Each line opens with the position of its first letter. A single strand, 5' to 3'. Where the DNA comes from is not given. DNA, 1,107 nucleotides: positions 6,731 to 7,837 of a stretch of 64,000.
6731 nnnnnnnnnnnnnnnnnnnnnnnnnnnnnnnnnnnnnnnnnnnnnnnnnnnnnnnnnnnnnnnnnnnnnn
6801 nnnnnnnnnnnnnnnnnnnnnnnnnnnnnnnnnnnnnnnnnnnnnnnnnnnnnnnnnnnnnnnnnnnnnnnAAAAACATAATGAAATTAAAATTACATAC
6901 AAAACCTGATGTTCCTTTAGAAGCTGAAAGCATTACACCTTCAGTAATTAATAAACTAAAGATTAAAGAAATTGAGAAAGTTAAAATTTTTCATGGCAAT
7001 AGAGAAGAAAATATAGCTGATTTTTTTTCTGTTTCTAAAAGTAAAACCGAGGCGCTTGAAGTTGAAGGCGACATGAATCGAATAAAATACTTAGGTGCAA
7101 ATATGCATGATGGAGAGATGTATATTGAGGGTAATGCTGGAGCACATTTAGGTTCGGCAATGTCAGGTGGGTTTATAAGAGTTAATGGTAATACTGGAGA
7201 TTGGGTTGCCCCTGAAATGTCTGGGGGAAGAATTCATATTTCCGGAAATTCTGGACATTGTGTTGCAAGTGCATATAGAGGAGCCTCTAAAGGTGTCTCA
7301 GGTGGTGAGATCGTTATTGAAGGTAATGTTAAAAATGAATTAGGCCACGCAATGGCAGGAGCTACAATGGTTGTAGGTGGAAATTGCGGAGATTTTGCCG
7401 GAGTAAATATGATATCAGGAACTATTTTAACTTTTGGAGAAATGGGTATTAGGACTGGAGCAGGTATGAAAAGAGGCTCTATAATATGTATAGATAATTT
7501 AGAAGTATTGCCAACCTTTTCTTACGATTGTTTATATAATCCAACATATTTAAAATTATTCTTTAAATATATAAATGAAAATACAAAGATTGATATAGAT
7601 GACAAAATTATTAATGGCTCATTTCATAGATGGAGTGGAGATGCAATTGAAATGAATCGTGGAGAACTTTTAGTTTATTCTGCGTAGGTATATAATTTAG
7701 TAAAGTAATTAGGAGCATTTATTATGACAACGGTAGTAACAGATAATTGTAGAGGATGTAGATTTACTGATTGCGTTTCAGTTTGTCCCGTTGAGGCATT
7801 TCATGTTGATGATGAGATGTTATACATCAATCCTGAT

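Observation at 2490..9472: Fwd/Fhc-like five-gene cluster with an FwdD-like subunit, directly followed by ferredoxin and an FprA-type ferredoxin:NADP+ reductase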

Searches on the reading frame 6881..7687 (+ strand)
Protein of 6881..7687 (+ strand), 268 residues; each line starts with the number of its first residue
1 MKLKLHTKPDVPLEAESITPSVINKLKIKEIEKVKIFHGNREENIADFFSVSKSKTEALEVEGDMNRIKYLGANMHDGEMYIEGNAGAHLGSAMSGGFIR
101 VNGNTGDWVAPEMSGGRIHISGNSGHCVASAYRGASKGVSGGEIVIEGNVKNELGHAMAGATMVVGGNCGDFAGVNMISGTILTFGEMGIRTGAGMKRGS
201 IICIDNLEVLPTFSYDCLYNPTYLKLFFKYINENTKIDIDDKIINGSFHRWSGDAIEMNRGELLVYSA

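Call 3: search_protein_families(library=pfam, proteins=[window:6881-7687:+])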
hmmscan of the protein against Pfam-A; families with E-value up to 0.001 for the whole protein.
window:6881-7687:+ (268 aa): 1 family
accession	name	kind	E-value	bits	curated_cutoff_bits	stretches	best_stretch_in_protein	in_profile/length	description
PF01493.24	GXGXG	-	4.1e-13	49.7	32.5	1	79-206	33-165/190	GXGXG motif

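Call 4: search_protein_families(library=ncbifam, proteins=[window:6881-7687:+])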
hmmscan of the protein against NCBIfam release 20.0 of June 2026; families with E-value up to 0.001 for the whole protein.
window:6881-7687:+ (268 aa): 3 families
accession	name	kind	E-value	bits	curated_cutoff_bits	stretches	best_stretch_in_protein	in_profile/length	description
TIGR03122.1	one_C_dehyd_C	equivalog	2.2e-72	243.5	130.65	1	2-265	2-260/260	formylmethanofuran dehydrogenase subunit C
NF042910.1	FMH_DH_FwdC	exception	2e-54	184.4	340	1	2-261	3-258/271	tungsten-dependent formylmethanofuran dehydrogenase subunit FwdC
NF008730.0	PRK11750.1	equivalog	1e-07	29.7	1047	1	78-206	1270-1403/1490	glutamate synthase large subunit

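Call 40: search_solved_structures(query=window:6881-7687:+, show_alignments=5, max_evalue=0.001)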
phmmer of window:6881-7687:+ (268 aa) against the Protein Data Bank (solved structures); distinct sequences matched with E-value up to 0.001: 6.
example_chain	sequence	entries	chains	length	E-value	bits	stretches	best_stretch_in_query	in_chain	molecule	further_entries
9sw6_K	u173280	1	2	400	1.9e-43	152.1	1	10-214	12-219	Molybdenum-containing formylmethanofuran dehydrogenase 1 subunit C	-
5t5i_C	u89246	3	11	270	5.7e-40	140.7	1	7-257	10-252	Tungsten-containing formylmethanofuran dehydrogenase 2 subunit C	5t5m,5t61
9sfi_R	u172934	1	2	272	3.4e-39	138.1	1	6-256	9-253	Tungsten-containing formylmethanofuran dehydrogenase 2 subunit C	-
6s6y_C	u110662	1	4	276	6.1e-33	117.6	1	13-265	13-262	Formylmethanofuran dehydrogenase subunit C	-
8rja_C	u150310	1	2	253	1.9e-32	116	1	10-212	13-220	formylmethanofuran dehydrogenase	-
7bkb_I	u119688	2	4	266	8.3e-27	97.5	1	5-213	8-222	Formylmethanofuran dehydrogenase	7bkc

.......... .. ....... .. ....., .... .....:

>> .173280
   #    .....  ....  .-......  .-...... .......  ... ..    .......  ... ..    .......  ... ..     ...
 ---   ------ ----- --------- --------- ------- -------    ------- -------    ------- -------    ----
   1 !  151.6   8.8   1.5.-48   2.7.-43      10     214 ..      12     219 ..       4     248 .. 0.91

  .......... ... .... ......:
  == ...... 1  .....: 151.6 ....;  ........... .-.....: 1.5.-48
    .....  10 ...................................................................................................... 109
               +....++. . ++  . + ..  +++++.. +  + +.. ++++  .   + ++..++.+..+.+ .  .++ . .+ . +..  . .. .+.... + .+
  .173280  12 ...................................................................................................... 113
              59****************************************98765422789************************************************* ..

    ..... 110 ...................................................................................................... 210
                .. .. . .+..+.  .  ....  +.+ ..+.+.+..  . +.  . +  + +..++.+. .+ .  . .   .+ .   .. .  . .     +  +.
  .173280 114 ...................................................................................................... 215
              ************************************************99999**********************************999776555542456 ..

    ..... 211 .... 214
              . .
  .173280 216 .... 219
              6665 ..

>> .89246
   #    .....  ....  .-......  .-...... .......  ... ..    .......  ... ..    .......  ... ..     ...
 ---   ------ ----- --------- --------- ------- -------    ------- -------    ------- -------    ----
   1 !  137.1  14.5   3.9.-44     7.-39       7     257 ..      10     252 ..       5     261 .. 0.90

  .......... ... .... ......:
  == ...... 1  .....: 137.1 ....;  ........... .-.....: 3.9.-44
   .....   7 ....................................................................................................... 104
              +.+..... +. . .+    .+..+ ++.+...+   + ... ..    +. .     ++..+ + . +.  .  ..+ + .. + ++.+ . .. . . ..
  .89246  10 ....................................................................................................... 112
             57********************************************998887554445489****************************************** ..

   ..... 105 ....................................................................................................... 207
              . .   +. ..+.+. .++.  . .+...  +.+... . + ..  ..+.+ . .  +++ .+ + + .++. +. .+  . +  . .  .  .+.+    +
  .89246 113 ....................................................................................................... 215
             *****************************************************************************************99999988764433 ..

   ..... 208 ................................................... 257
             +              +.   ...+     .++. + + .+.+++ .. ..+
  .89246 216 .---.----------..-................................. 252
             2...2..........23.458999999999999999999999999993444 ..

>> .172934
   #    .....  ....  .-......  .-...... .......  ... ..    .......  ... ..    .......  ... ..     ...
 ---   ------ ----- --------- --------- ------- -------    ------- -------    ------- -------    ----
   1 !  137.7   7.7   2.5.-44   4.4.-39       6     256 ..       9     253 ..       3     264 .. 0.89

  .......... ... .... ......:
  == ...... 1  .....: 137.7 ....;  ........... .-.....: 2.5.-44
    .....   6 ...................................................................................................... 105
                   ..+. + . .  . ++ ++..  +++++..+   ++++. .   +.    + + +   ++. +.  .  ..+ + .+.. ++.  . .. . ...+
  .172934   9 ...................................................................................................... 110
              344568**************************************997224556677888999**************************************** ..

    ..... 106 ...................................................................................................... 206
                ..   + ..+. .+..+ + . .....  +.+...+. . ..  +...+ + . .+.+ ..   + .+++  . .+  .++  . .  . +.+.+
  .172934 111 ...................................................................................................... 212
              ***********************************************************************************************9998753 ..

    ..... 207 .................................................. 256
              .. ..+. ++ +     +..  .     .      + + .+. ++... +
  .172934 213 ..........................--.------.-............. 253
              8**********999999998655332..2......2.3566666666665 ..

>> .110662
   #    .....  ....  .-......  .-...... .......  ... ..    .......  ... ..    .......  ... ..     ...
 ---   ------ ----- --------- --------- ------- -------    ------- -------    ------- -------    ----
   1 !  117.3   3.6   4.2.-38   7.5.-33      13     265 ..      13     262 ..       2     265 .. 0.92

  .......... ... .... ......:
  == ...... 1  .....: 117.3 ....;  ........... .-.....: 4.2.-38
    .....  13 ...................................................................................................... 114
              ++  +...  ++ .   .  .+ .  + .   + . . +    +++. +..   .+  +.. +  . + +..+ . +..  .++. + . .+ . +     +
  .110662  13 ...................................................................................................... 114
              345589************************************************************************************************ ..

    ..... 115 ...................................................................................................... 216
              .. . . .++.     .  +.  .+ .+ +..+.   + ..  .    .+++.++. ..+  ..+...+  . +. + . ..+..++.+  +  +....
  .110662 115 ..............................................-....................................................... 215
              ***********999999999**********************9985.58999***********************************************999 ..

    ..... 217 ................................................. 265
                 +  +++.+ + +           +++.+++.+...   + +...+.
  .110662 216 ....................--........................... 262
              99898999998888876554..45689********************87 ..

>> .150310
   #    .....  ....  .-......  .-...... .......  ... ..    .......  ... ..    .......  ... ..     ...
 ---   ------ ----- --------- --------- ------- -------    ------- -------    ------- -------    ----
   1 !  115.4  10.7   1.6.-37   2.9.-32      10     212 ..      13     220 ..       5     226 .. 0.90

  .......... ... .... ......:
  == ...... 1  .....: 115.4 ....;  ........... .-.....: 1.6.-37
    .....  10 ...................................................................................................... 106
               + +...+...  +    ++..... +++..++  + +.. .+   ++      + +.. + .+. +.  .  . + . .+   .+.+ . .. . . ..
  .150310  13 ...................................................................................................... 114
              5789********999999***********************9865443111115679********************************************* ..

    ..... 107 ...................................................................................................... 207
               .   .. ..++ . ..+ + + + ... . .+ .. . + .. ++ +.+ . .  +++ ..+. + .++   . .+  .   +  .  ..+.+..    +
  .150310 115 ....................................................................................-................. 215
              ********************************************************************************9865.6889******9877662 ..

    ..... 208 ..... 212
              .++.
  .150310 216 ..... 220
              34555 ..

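Call 60: find_homologous_proteins(query=window:6881-7687:+, max_evalue=1e-10)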
Query window:6881-7687:+ (268 aa): 888 proteins with E <= 1e-10 among 1485 candidates; the best 120 are listed.
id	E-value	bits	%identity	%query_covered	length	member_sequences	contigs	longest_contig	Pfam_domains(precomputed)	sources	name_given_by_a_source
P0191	1.1e-157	541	87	100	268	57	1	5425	PF01493.26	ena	-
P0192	1.4e-157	541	88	100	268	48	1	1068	PF01493.26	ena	-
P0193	3.9e-148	510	82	100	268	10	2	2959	PF01493.26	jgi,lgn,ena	-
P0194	4.1e-147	507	81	100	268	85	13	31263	PF01493.26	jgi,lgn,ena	-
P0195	1.3e-143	495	79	100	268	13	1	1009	PF01493.26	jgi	jgi:formylmethanofuran dehydrogenase subunit C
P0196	6.1e-142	490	78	100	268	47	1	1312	PF01493.26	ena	-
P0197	8.4e-142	489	78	100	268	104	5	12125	PF01493.26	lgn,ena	-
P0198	1.1e-141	489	78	100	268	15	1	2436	PF01493.26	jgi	-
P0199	3.8e-139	481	75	100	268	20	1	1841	PF01493.26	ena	-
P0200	3.2e-138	478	75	100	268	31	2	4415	PF01493.26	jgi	-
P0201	1.2e-136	472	75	99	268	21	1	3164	PF01493.26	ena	-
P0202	2.5e-130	452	73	99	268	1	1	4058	PF01493.26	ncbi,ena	-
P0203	2.1e-104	367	60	100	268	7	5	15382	PF01493.26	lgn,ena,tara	tara:strand:+ start:492 stop:1298 length:807 start_codon:yes stop_codon:yes gene_type:complete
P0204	1.5e-100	354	56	99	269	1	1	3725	PF01493.26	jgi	-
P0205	4.2e-99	349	56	99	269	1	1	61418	PF01493.26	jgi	jgi:formylmethanofuran dehydrogenase subunit C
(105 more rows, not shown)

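Call 69: predict_structure(alignment_id=A1)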
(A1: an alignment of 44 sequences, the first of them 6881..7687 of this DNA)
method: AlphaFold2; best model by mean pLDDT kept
length: 268 residues; sequences in the alignment: 44
mean_pLDDT: 94.8   pTM: 0.92
mean pLDDT of the five models: 94.8, 94.7, 94.5, 93.1, 93.1
residues with pLDDT >= 90: 246; 70-90: 18; 50-70: 4; < 50: 0
segments of 3 or more residues with pLDDT < 50: none
pLDDT, mean of each block of 10 residues (from residue 1): 97 96 95 97 98 93 97 97 98 98 98 97 97 85 98 95 97 95 96 93 94 94 94 94 94 78 93
secondary structure, 60 per line:
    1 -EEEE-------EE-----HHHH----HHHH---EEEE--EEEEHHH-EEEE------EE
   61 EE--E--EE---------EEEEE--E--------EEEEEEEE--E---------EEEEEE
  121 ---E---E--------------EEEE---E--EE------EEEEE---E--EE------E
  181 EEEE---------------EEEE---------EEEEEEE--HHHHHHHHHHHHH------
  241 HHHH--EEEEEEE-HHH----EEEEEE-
elements in order: E2-5 H20-23 H28-31 E35-38 E41-44 E49-52 E59-62 E79-83 E95-102 E115-120 E143-146 E161-165 E180-184 E200-203 E213-219 H222-234 H241-244 E247-253 E262-267

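Call 71: fold_search(model_id=the predicted structure, library=pdb)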
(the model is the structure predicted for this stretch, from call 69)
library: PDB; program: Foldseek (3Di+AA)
matches with E <= 10: 20; with E <= 0.001: 6
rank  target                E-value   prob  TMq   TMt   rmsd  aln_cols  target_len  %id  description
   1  5t5i_C                4.1e-15  1.00  0.82  0.82   4.1       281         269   31  TUNGSTEN-CONTAINING FORMYLMETHANOFURAN DEHYDROGENASE FROM METHANOTHERMOBACTER WOLFEII, ORTHORHOMBIC FORM AT 1.9 A (released 2016-10-19)
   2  5t61_O                5.8e-15  1.00  0.85  0.85   3.5       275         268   32  TUNGSTEN-CONTAINING FORMYLMETHANOFURAN DEHYDROGENASE FROM METHANOTHERMOBACTER WOLFEII, TRICLINIC FORM AT 2.55 A (released 2016-10-19)
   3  5t61_C                9.0e-15  1.00  0.85  0.85   3.5       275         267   32  TUNGSTEN-CONTAINING FORMYLMETHANOFURAN DEHYDROGENASE FROM METHANOTHERMOBACTER WOLFEII, TRICLINIC FORM AT 2.55 A (released 2016-10-19)
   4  6s6y_C                2.5e-14  1.00  0.89  0.90   2.5       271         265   28  X-ray crystal structure of the formyltransferase/hydrolase complex (FhcABCD) from Methylorubrum extorquens in complex  (released 2019-12-04)
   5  8rja_C                1.7e-13  1.00  0.81  0.86   3.2       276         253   28  Crystal structure of the F420-reducing formylmethanofuran dehydrogenase complex from the ethanotroph Candidatus Ethano (released 2024-10-02)
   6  7bkb_I                1.0e-10  1.00  0.82  0.84   3.9       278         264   27  Formate dehydrogenase - heterodisulfide reductase - formylmethanofuran dehydrogenase complex from Methanospirillum hun (released 2021-09-29)
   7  7mfm_G                2.5e-02  1.00  0.44  0.09   9.6       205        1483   18  Glutamate synthase, glutamate dehydrogenase counter-enzyme complex (released 2022-01-05)
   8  6s6s_A                4.2e-02  1.00  0.49  0.10   3.8       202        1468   23  Structure of Azospirillum brasilense Glutamate Synthase in a4b4 oligomeric state. (released 2019-09-11)
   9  1ofe_A                4.9e-01  0.97  0.43  0.08   6.4       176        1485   19  Glutamate Synthase from Synechocystis sp in complex with 2-Oxoglutarate and L-DON at 2.45 Angstrom resolution (released 2003-06-11)
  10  1ofd_A                8.8e-01  0.77  0.41  0.09   4.6       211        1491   18  Glutamate Synthase from Synechocystis sp in complex with 2-Oxoglutarate at 2.0 Angstrom resolution (released 2003-06-11)
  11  8xei_B                6.0e+00  0.10  0.13  0.06   5.1        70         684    7  Cryo-EM structure of integrin ITGAV/ITGB3 complex, conformation 1 (released 2024-12-18)
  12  5ymx_B                6.0e+00  0.04  0.10  0.13   9.3        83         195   12  Myxococcus xanthus MglA in GDP bound conformation (released 2018-10-24)
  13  4lol_A                6.3e+00  0.05  0.12  0.17   8.5        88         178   18  Crystal structure of mSting in complex with DMXAA (released 2013-08-21)
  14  4pav_C                6.6e+00  0.02  0.08  0.12   9.7        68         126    9  Structure of hypothetical protein SA1046 from S. aureus. (released 2015-05-06)
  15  1ss4_A                6.9e+00  0.06  0.14  0.22   5.7        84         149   10  Crystal Structure of the Glyoxalase Family Protein APC24694 from Bacillus cereus (released 2004-08-03)
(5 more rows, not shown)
